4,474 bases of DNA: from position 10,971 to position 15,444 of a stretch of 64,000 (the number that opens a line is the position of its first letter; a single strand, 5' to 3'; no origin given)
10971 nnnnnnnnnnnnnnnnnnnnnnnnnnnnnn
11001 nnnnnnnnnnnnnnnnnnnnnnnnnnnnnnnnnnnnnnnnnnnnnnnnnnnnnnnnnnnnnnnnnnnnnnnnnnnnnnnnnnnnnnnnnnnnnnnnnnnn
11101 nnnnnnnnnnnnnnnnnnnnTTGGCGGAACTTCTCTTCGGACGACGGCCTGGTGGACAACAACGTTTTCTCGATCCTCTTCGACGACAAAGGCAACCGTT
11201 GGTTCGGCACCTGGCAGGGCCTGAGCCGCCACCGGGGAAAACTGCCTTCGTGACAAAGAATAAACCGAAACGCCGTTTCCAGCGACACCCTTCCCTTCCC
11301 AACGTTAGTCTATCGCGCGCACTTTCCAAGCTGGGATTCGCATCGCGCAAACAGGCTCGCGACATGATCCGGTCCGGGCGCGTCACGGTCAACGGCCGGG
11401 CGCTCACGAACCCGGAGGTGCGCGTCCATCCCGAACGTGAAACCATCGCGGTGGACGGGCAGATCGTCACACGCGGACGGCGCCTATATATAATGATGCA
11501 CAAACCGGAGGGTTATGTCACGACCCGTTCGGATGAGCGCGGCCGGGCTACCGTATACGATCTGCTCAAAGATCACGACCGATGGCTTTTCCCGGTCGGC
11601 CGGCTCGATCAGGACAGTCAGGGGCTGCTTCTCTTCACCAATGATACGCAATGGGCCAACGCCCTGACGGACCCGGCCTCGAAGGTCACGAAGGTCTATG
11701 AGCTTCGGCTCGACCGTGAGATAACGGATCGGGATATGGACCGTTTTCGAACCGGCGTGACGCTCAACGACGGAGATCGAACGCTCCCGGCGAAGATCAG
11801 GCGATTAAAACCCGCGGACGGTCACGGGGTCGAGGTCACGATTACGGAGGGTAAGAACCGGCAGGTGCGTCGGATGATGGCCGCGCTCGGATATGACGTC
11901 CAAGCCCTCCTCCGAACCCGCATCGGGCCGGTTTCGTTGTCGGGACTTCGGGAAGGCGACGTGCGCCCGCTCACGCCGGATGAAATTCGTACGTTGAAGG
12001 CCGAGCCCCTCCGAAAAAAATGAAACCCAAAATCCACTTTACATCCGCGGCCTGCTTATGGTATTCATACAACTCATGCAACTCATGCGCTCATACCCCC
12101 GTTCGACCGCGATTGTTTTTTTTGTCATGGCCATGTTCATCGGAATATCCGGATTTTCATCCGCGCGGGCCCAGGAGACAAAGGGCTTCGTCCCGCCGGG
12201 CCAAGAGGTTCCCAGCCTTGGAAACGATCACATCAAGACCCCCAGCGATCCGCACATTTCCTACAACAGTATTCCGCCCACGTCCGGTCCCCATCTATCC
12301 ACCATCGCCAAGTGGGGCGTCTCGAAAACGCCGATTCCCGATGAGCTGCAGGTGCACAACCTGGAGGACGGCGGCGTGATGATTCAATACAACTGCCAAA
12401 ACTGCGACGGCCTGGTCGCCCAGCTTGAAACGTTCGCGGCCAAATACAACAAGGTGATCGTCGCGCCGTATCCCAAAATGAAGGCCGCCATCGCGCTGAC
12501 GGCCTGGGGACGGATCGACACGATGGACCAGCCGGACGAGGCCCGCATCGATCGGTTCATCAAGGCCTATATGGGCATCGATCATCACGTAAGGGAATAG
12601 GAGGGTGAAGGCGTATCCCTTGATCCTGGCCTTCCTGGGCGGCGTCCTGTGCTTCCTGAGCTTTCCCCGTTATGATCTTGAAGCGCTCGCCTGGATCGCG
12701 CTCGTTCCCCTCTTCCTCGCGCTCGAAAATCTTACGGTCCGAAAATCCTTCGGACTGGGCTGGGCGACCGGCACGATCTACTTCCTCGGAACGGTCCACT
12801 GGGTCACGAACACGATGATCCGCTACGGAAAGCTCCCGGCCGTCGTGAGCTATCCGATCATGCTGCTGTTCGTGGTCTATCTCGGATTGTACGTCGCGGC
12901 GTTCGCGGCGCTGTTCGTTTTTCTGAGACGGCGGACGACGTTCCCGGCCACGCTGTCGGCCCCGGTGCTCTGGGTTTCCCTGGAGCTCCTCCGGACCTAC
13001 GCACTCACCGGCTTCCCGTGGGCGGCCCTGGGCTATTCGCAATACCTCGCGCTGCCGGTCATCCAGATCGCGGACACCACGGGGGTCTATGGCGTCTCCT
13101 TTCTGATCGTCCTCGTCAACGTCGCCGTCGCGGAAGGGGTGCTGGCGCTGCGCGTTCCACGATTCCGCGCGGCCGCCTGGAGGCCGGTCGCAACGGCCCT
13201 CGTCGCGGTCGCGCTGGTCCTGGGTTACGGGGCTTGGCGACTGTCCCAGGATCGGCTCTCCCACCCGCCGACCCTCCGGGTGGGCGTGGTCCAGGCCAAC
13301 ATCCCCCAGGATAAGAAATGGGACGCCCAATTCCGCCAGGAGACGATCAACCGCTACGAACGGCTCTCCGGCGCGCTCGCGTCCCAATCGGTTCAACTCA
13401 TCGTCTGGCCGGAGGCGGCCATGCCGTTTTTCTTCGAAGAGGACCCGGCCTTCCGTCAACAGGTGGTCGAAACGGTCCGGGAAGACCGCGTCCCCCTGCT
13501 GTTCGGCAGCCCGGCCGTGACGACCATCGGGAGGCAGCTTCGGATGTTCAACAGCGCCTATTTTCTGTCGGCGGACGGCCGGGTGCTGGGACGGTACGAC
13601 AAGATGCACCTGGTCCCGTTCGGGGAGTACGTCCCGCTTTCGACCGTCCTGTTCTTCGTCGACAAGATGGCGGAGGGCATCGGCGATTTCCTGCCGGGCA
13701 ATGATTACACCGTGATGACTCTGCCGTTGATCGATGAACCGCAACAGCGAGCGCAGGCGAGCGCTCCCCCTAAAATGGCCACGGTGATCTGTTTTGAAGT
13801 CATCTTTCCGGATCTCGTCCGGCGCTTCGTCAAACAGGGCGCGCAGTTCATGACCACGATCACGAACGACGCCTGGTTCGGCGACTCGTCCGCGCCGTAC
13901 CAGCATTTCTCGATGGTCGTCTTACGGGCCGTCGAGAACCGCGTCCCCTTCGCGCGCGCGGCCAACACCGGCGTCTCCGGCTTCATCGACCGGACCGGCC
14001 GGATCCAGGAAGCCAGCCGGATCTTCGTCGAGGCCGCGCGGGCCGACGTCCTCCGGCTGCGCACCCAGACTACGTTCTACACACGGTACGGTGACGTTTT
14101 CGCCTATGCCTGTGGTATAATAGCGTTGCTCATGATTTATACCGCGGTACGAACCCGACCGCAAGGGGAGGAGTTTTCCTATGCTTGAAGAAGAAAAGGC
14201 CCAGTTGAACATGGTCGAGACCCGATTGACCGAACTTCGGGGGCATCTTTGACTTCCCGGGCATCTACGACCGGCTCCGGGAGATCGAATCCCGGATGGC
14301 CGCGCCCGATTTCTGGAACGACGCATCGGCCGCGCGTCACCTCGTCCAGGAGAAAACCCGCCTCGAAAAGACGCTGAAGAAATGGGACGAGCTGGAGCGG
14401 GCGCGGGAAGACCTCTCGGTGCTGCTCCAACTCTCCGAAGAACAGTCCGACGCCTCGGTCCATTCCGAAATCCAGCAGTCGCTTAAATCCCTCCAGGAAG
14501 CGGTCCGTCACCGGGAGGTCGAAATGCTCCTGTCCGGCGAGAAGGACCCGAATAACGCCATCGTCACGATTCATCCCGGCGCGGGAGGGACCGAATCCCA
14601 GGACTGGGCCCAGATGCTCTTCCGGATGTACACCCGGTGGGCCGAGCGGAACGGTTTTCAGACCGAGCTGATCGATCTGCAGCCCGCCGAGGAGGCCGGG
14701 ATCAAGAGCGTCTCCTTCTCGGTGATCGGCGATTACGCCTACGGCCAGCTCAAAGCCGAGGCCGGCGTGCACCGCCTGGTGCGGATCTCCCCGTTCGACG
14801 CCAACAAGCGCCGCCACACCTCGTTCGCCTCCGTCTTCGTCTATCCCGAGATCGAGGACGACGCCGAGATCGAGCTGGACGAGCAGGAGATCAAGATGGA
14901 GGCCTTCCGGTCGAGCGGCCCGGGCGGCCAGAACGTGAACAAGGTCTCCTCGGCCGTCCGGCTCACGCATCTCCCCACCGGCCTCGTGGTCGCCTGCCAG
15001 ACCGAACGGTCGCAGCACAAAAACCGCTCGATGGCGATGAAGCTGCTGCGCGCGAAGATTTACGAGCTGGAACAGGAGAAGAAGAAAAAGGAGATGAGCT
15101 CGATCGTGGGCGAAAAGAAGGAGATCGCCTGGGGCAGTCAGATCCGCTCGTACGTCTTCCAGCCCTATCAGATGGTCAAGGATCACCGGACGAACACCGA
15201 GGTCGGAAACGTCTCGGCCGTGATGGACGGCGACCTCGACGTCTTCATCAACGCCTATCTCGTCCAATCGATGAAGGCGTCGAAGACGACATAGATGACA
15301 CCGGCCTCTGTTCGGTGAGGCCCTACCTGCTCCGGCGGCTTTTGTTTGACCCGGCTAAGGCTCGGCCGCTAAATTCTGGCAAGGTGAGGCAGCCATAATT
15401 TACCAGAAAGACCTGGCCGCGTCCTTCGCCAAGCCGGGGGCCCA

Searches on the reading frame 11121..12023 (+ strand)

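Call 78: search_protein_families(library=pfam, proteins=[window:11121-12023:+], max_evalue=0.00001)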
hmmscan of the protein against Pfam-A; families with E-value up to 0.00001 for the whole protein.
window:11121-12023:+ (300 aa): 3 families
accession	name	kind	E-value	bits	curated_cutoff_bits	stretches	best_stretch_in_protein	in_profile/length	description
PF00849.27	PseudoU_synth_2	-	2.8e-21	76.8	26.8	1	123-255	2-152/152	RNA pseudouridylate synthase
PF01479.30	S4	-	4.3e-12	46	22.8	1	67-105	6-45/48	S4 domain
PF22421.1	SYY_C-terminal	-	3e-06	27.5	27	1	74-125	32-82/83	Tyrosine--tRNA ligase SYY-like C-terminal domain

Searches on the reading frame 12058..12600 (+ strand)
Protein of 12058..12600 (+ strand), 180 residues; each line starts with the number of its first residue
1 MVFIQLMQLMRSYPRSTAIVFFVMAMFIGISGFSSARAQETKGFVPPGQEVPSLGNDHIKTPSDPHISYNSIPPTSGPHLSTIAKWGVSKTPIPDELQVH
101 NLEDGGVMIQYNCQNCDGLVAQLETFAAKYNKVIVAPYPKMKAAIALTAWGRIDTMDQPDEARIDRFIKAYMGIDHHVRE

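Call 78: search_protein_families(library=pfam, proteins=[window:12058-12600:+], max_evalue=0.00001)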
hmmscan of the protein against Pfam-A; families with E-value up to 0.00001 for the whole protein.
window:12058-12600:+ (180 aa): 1 family
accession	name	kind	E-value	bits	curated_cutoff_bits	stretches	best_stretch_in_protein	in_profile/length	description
PF11303.13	DUF3105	-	2.6e-26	92.6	25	1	65-172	6-116/130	Protein of unknown function (DUF3105)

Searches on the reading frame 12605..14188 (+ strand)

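Call 78: search_protein_families(library=pfam, proteins=[window:12605-14188:+], max_evalue=0.00001)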
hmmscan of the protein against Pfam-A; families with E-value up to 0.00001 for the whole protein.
window:12605-14188:+ (527 aa): 2 families
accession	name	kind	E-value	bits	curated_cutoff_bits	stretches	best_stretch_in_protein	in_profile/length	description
PF20154.4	LNT_N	-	7.8e-42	143.6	27.1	1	13-174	2-159/159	Apolipoprotein N-acyltransferase N-terminal domain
PF00795.27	CN_hydrolase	-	4.4e-30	105.3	23.2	1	225-467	1-230/256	Carbon-nitrogen hydrolase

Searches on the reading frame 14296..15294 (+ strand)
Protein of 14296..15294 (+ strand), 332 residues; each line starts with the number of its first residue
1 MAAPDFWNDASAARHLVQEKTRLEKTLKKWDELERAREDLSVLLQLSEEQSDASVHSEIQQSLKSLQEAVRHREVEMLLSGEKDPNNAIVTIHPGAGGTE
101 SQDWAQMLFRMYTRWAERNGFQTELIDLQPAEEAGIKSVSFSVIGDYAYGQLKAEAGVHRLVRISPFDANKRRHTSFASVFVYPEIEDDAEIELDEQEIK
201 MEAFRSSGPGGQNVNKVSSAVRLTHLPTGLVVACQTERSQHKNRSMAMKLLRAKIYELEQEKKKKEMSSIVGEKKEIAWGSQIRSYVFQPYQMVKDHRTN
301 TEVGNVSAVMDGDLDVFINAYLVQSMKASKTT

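Call 78: search_protein_families(library=pfam, proteins=[window:14296-15294:+], max_evalue=0.00001)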
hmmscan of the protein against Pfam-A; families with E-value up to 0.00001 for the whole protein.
window:14296-15294:+ (332 aa): 2 families
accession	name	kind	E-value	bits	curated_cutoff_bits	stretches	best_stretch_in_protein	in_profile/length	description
PF03462.23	PCRF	-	2.2e-59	201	24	1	1-180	12-194/194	PCRF domain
PF00472.26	RF-1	-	1.7e-43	147.7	35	1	189-298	2-116/116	RF-1 domain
